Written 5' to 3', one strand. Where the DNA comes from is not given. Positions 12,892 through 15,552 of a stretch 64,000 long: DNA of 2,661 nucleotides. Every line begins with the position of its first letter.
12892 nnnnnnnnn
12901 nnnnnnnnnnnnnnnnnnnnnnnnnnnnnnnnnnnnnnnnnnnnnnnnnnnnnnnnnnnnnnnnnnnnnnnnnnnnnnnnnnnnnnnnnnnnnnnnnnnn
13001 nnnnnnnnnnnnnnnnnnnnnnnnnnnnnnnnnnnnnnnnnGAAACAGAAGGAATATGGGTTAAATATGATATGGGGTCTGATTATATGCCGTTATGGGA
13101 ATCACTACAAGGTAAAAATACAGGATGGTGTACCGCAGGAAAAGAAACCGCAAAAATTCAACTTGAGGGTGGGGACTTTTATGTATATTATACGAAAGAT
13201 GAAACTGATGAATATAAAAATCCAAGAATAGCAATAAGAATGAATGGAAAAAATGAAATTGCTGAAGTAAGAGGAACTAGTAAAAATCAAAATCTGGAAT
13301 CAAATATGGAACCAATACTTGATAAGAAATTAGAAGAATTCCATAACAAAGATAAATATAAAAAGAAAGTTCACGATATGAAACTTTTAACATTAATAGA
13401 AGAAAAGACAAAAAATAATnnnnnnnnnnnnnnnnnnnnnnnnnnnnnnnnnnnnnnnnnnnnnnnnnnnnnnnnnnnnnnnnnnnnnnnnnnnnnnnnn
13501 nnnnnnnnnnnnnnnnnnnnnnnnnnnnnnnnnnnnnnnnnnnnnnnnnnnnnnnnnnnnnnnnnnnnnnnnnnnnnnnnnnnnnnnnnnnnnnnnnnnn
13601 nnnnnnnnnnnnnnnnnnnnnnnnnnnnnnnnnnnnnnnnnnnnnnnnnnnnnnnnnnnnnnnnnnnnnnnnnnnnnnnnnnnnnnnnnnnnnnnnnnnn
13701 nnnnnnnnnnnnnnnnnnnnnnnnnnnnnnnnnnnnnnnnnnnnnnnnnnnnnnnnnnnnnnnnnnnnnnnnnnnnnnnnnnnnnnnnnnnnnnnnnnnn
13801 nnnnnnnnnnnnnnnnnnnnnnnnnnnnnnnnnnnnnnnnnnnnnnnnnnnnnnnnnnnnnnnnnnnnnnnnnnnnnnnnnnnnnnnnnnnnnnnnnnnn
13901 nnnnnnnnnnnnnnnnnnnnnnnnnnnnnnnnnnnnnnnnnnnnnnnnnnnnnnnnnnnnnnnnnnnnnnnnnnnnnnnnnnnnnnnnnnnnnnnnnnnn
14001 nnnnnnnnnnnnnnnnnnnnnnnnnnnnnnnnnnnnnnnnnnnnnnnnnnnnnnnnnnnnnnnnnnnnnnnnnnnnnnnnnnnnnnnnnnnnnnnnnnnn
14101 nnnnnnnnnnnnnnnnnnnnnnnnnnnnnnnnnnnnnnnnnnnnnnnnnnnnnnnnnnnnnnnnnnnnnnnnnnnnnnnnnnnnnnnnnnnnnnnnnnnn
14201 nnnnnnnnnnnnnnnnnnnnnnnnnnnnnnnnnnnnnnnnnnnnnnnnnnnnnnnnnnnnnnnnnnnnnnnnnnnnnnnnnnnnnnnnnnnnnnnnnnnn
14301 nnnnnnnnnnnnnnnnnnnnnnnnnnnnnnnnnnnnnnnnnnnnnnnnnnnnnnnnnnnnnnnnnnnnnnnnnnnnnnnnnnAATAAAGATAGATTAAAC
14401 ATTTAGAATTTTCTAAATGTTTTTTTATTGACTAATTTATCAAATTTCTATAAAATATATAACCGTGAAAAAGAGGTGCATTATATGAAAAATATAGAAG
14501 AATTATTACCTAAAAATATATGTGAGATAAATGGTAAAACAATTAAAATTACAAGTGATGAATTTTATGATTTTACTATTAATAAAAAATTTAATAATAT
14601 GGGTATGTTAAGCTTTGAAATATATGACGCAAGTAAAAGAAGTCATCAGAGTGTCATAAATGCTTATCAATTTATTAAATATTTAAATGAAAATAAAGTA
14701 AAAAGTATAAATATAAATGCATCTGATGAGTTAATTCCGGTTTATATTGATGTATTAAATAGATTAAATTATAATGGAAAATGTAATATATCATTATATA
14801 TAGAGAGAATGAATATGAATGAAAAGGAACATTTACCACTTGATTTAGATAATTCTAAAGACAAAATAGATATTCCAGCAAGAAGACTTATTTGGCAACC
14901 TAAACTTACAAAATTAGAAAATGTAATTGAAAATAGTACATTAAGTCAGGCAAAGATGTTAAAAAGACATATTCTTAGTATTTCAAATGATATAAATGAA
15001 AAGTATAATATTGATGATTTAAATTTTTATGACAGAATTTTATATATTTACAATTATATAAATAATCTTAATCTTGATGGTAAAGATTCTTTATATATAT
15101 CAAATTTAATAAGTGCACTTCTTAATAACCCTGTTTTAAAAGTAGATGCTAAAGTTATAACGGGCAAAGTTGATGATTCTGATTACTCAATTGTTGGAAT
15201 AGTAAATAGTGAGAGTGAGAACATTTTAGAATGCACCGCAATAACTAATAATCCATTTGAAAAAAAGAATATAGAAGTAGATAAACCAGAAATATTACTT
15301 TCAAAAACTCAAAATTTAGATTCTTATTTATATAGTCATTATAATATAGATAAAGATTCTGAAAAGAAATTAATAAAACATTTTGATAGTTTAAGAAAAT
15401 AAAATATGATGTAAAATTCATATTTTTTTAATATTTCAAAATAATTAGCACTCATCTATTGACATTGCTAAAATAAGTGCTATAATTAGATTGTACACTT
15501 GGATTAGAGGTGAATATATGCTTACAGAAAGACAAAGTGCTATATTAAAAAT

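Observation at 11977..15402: Three-gene accessory insertion splitting the conserved hemW-hrcA junction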

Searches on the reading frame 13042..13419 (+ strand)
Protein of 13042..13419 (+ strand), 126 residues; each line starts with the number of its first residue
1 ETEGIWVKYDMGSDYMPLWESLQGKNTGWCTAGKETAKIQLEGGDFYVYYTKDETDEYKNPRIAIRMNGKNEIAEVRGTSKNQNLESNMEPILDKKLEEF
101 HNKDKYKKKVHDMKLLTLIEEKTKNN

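Call 74: search_protein_families(library=pfam, proteins=[window:13042-13419:+], max_evalue=10)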
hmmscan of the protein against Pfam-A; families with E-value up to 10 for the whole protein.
seq(126 aa): 1 family
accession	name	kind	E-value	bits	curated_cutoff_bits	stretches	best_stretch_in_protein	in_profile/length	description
PF17282.7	DUF5347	-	0.08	13.7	25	1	63-115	5-56/101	Family of unknown function (DUF5347)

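Call 75: search_protein_families(library=phrogs, proteins=[window:13042-13419:+], max_evalue=10)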
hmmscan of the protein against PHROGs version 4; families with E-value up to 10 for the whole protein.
seq(126 aa): 1 family
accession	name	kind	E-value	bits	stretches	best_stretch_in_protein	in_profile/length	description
phrog_4271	-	tail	0.14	10.7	1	14-72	541-596/1309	tail protein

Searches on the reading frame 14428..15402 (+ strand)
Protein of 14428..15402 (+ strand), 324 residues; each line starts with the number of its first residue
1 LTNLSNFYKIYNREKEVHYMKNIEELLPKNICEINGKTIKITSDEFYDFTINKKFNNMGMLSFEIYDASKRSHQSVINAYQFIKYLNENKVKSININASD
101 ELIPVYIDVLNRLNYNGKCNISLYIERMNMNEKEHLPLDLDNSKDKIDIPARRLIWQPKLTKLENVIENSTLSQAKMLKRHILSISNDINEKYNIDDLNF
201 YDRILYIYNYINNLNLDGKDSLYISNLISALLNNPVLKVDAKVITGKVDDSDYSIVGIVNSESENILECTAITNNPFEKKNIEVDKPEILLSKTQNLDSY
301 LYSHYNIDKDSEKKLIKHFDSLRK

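Call 3: search_protein_families(library=pfam, proteins=[window:14428-15402:+], max_evalue=1)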
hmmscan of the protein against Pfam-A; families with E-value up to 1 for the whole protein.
window:14428-15402:+ (324 aa): 2 families
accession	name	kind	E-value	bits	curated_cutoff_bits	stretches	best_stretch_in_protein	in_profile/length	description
PF03962.21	Mnd1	-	0.028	15.1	23.5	1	9-40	3-33/60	Mnd1 HTH domain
PF18994.6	Prophage_tailD1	-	0.03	14.9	23.6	1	34-73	6-44/84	Prophage endopeptidase tail N-terminal domain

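Call 4: search_protein_families(library=ncbifam, proteins=[window:14428-15402:+], max_evalue=1)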
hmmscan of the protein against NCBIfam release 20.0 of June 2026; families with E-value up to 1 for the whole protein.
window:14428-15402:+ (324 aa): 0 families

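Call 14: search_protein_families(library=phrogs, proteins=[window:14485-15402:+], max_evalue=1)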
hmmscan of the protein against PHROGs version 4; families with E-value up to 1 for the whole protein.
window:14485-15402:+ (305 aa): 1 family
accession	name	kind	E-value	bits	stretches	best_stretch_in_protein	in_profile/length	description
phrog_28160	-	unknown function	0.023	16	1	237-264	16-43/69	-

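Call 15: search_protein_families(library=padloc, proteins=[window:14485-15402:+], max_evalue=1)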
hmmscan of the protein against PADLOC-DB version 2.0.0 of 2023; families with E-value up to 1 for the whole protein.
window:14485-15402:+ (305 aa): 0 families
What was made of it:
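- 14485..15402 (+): g3: 305-aa orphan protein forming its own transcription unit. No family match (calls 3, 4, 14, 15).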

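Call 24: find_homologous_proteins(query=window:14485-15402:+)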
Query window:14485-15402:+ (305 aa): 25 proteins with E <= 0.001 among 1935 candidates.
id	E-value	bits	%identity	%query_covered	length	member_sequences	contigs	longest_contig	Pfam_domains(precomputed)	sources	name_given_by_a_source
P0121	1.5e-187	640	99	100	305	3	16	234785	-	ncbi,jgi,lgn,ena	-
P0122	2.3e-187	639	99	100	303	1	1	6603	-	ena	-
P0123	2.6e-186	636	99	100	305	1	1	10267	-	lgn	-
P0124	1.4e-184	630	98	100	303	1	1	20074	-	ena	-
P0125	5.9e-183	625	97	100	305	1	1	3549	-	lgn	-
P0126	4.0e-176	602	92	100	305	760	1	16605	-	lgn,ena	-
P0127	3.0e-175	600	91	100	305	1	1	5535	-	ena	-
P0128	1.2e-174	598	92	100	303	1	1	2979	-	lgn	-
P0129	1.6e-174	597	92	100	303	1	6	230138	-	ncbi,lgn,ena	-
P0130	1.8e-173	594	91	100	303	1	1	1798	-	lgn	-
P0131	2.8e-173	593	92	100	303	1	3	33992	-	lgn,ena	-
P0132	8.9e-172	588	90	100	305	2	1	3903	-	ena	-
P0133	1.2e-169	581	89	100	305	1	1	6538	-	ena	-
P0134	1.9e-159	548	95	90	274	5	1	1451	-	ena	-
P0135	8.2e-159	546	98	87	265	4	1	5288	-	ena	-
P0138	8.7e-148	510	80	100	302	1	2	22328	-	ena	-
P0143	4.3e-121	422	67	100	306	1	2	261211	-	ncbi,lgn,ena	-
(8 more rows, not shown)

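Call 25: find_encoding_contigs(protein=P0143, flank=8000, max_places=2)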
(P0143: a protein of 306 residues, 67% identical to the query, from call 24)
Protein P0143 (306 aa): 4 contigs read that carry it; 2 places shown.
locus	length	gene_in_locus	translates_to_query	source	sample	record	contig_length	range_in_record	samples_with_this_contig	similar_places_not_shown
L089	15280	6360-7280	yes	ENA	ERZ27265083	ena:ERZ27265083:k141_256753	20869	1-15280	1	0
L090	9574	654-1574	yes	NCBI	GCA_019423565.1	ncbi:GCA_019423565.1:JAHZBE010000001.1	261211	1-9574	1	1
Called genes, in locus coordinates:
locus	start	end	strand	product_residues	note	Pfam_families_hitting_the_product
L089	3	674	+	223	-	?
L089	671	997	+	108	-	-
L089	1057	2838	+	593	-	PF00009:GTP_EFTU, PF03144:GTP_EFTU_D2, PF22042:EF-G_D2 (faint), PF00679:EFG_C, PF06421:LepA_C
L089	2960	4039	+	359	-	PF04055:Radical_SAM, PF06969:HemN_C (weak)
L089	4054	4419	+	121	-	-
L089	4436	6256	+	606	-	-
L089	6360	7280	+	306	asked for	-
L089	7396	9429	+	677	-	PF03412:Peptidase_C39, PF00664:ABC_membrane, PF00005:ABC_tran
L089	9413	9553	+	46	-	-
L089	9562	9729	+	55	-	-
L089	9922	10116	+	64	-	PF01165:Ribosomal_S21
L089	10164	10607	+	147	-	PF09424:YqeY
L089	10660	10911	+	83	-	PF07873:YabP (weak)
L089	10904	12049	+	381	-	PF06898:YqfD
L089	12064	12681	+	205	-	PF04892:VanZ-LLP1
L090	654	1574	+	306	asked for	-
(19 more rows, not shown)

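Call 26: find_encoding_contigs(protein=P0138, flank=8000, max_places=2)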
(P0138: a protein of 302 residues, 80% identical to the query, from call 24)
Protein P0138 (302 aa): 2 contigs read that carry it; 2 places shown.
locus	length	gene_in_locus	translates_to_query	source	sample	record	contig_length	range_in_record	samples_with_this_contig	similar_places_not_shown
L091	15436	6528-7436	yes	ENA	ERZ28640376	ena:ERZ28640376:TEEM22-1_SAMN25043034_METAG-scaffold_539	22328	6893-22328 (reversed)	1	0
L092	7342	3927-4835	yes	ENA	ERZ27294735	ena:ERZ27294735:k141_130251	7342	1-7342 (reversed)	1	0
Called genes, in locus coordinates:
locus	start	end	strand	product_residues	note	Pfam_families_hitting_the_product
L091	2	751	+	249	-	?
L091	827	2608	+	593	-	PF00009:GTP_EFTU, PF01926:MMR_HSR1 (faint), PF03144:GTP_EFTU_D2, PF22042:EF-G_D2 (faint), PF00679:EFG_C, PF06421:LepA_C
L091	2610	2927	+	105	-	PF12116:SpoIIID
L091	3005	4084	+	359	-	PF04055:Radical_SAM, PF06969:HemN_C (weak)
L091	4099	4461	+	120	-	-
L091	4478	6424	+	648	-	-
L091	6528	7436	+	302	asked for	-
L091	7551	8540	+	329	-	PF03444:WHD_HrcA (weak), PF01628:HrcA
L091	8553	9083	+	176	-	PF01025:GrpE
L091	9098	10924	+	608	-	PF00012:HSP70, PF06723:MreB_Mbl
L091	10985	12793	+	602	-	PF08439:Peptidase_M3_N, PF01432:Peptidase_M3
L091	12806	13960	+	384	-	PF00226:DnaJ, PF01556:DnaJ_C, PF00684:DnaJ_CXXCXGXG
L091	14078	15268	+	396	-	PF07963:N_methyl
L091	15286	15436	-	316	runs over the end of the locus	PF05621:TniB (faint), PF00004:AAA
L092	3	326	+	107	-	?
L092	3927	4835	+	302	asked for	-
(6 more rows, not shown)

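Call 45: predict_structure(alignment_id=A2)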
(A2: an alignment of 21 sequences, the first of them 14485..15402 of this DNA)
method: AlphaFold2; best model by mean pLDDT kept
length: 305 residues; sequences in the alignment: 21
mean_pLDDT: 43.3   pTM: 0.32
mean pLDDT of the five models: 43.3, 41.2, 38.7, 37.7, 36.6
residues with pLDDT >= 90: 0; 70-90: 0; 50-70: 83; < 50: 222
segments of 3 or more residues with pLDDT < 50: 1-7, 9-19, 23-26, 28-59, 107-115, 123-126, 129-167, 169-187, 214-230, 232-305
pLDDT, mean of each block of 10 residues (from residue 1): 43 46 48 36 34 38 59 56 55 60 52 45 51 30 28 37 47 46 46 55 54 47 43 44 35 37 29 31 32 38 31
secondary structure, 60 per line:
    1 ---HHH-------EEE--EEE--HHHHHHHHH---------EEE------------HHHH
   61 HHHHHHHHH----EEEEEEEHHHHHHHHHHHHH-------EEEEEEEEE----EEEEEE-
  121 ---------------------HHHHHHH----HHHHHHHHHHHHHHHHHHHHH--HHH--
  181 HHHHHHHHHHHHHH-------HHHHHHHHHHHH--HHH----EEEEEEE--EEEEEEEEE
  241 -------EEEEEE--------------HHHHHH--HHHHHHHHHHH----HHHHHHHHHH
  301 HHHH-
elements in order: E14-16 E19-21 H24-32 E42-44 H57-69 E74-80 H81-93 E101-109 E114-119 H142-148 H153-173 H181-194 H202-213 E223-229 E232-240 E248-253 H268-273 H276-286 H291-304
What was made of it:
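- Tried and rejected: AlphaFold2 on g3 gave pLDDT 43, so no fold search was attempted (call 45).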
